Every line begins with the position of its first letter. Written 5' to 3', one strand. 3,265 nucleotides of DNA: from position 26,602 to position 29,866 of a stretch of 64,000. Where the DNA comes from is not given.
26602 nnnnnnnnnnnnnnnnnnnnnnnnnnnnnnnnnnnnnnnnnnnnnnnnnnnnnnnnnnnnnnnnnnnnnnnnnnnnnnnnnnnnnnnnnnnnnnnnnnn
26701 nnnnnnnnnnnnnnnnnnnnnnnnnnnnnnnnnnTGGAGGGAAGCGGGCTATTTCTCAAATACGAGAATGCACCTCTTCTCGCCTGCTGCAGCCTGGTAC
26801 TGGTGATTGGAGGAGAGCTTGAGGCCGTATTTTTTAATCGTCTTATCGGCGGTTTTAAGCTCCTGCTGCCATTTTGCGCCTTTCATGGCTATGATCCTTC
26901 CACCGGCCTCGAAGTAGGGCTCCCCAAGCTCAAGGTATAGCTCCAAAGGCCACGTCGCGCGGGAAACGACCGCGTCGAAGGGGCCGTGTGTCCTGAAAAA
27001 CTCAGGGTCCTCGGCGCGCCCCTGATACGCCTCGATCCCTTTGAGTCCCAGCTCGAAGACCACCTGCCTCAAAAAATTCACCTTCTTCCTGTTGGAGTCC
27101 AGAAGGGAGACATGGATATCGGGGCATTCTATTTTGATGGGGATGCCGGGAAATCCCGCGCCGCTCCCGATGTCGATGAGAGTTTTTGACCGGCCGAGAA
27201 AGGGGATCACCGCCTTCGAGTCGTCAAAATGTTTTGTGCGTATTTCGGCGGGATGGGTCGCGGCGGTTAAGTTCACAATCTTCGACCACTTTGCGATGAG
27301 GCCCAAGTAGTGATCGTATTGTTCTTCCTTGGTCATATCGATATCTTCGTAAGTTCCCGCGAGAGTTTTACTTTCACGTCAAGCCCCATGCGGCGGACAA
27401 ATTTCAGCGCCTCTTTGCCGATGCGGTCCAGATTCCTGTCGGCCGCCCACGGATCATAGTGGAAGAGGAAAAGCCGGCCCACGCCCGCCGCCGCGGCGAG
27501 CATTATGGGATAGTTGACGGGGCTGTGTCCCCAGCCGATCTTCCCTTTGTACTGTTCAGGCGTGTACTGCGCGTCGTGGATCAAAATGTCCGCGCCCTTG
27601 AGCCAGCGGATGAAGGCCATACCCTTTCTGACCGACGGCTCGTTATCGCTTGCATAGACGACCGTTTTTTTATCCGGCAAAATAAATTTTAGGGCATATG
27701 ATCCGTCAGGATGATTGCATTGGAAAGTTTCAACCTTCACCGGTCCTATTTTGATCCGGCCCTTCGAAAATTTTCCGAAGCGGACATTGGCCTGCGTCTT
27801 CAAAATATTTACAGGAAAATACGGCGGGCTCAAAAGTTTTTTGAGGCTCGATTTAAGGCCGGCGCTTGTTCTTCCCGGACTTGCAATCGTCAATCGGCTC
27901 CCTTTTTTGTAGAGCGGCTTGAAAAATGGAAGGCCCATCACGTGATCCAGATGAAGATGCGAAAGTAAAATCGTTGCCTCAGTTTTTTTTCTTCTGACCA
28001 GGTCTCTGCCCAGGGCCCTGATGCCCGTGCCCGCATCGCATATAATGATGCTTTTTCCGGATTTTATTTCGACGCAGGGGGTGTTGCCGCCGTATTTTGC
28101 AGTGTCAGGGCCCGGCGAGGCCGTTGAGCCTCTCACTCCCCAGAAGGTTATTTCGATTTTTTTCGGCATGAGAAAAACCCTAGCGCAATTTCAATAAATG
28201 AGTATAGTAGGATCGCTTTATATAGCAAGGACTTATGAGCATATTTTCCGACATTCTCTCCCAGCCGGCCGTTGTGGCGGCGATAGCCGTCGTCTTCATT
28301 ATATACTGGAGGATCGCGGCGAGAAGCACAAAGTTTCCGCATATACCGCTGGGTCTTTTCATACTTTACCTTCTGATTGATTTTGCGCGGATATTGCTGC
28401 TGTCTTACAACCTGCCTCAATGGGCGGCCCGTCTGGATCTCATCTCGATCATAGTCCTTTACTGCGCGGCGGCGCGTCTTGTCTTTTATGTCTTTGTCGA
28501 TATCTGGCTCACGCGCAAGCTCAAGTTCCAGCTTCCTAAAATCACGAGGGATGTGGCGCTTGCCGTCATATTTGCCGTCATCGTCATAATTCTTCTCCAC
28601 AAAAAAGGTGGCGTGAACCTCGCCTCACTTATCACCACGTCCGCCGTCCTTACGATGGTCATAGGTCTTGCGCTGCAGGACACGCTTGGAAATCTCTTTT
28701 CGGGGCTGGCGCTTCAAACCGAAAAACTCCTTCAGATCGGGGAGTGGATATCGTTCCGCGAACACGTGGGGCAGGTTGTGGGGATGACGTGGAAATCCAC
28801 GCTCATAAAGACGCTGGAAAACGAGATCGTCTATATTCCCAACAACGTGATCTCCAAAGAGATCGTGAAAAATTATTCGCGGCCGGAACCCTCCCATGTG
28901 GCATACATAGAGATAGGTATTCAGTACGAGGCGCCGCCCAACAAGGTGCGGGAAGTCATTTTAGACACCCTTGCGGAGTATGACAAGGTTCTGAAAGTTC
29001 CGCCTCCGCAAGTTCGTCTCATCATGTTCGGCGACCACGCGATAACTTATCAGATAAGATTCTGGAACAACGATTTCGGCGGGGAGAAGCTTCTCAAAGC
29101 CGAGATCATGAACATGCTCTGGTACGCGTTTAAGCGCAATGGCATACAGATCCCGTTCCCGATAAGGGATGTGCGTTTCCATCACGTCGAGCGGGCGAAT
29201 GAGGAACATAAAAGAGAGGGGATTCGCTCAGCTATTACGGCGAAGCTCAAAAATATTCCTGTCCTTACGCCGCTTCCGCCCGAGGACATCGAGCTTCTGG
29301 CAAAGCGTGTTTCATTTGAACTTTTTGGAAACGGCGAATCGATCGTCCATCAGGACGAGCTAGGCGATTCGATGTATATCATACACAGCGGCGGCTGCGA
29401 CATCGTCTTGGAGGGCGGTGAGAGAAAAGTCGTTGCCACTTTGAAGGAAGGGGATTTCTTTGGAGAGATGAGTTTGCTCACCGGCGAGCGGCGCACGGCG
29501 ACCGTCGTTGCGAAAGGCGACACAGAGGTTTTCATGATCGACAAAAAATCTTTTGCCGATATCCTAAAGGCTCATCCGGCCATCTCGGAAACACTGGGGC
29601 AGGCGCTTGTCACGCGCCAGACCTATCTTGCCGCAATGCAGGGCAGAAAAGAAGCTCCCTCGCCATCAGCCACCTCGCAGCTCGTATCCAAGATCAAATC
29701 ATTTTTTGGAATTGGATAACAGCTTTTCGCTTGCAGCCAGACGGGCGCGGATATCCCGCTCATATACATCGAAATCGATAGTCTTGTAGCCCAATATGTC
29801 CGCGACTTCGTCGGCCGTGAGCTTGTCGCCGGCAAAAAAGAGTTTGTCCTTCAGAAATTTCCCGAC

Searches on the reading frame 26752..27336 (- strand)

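Call 16: search_protein_families(library=pfam, proteins=[window:26752-27336:-], max_evalue=0.0001)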
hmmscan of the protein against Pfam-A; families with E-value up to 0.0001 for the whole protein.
window:26752-27336:- (195 aa): 3 families
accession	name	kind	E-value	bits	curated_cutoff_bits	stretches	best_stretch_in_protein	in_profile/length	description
PF02527.21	GidB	-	1.1e-44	152.4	27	1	5-180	3-176/184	rRNA small subunit methyltransferase G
PF13847.12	Methyltransf_31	-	2.3e-06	27.8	27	1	50-129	4-84/145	Methyltransferase domain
PF05175.20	MTS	-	4.6e-05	23.6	23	1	49-107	29-89/170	Methyltransferase small domain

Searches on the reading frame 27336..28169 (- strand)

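Call 16: search_protein_families(library=pfam, proteins=[window:27336-28169:-], max_evalue=0.0001)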
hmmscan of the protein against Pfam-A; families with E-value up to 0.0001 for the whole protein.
window:27336-28169:- (278 aa): 2 families
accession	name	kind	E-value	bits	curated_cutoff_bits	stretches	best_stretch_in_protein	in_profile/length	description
PF12706.13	Lactamase_B_2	-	6.6e-16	59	27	1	42-238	3-200/200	Beta-lactamase superfamily domain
PF00753.33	Lactamase_B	-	2.9e-05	24.5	22.7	1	28-90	4-70/196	Metallo-beta-lactamase superfamily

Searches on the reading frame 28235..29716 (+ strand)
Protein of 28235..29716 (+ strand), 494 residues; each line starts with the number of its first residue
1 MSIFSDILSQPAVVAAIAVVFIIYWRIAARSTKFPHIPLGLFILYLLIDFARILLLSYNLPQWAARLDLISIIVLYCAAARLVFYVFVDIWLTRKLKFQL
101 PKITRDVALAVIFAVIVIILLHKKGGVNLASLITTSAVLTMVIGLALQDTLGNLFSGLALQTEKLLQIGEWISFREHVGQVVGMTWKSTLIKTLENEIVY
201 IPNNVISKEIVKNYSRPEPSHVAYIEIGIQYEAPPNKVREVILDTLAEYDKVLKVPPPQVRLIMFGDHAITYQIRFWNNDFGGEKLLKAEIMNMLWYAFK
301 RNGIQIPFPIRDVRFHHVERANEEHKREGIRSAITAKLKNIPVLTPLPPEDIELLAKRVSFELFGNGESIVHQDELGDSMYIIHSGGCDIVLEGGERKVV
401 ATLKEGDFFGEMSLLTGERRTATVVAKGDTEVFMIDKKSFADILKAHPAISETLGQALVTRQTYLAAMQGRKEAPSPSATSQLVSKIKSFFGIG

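Call 16: search_protein_families(library=pfam, proteins=[window:28235-29716:+], max_evalue=0.0001)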
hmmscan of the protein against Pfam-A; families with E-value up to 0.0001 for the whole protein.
window:28235-29716:+ (494 aa): 3 families
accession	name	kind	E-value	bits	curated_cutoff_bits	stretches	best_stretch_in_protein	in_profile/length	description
PF00027.35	cNMP_binding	-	3.7e-24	84.9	27.5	1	364-447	4-89/89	Cyclic nucleotide-binding domain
PF00924.24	MS_channel_2nd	-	2.7e-17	63.1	20.2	1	149-216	1-68/68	Mechanosensitive ion channel, beta-domain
PF21082.3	MS_channel_3rd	-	5.2e-10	40.1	21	1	225-306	3-88/88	Mechanosensitive ion channel MscS, C-terminal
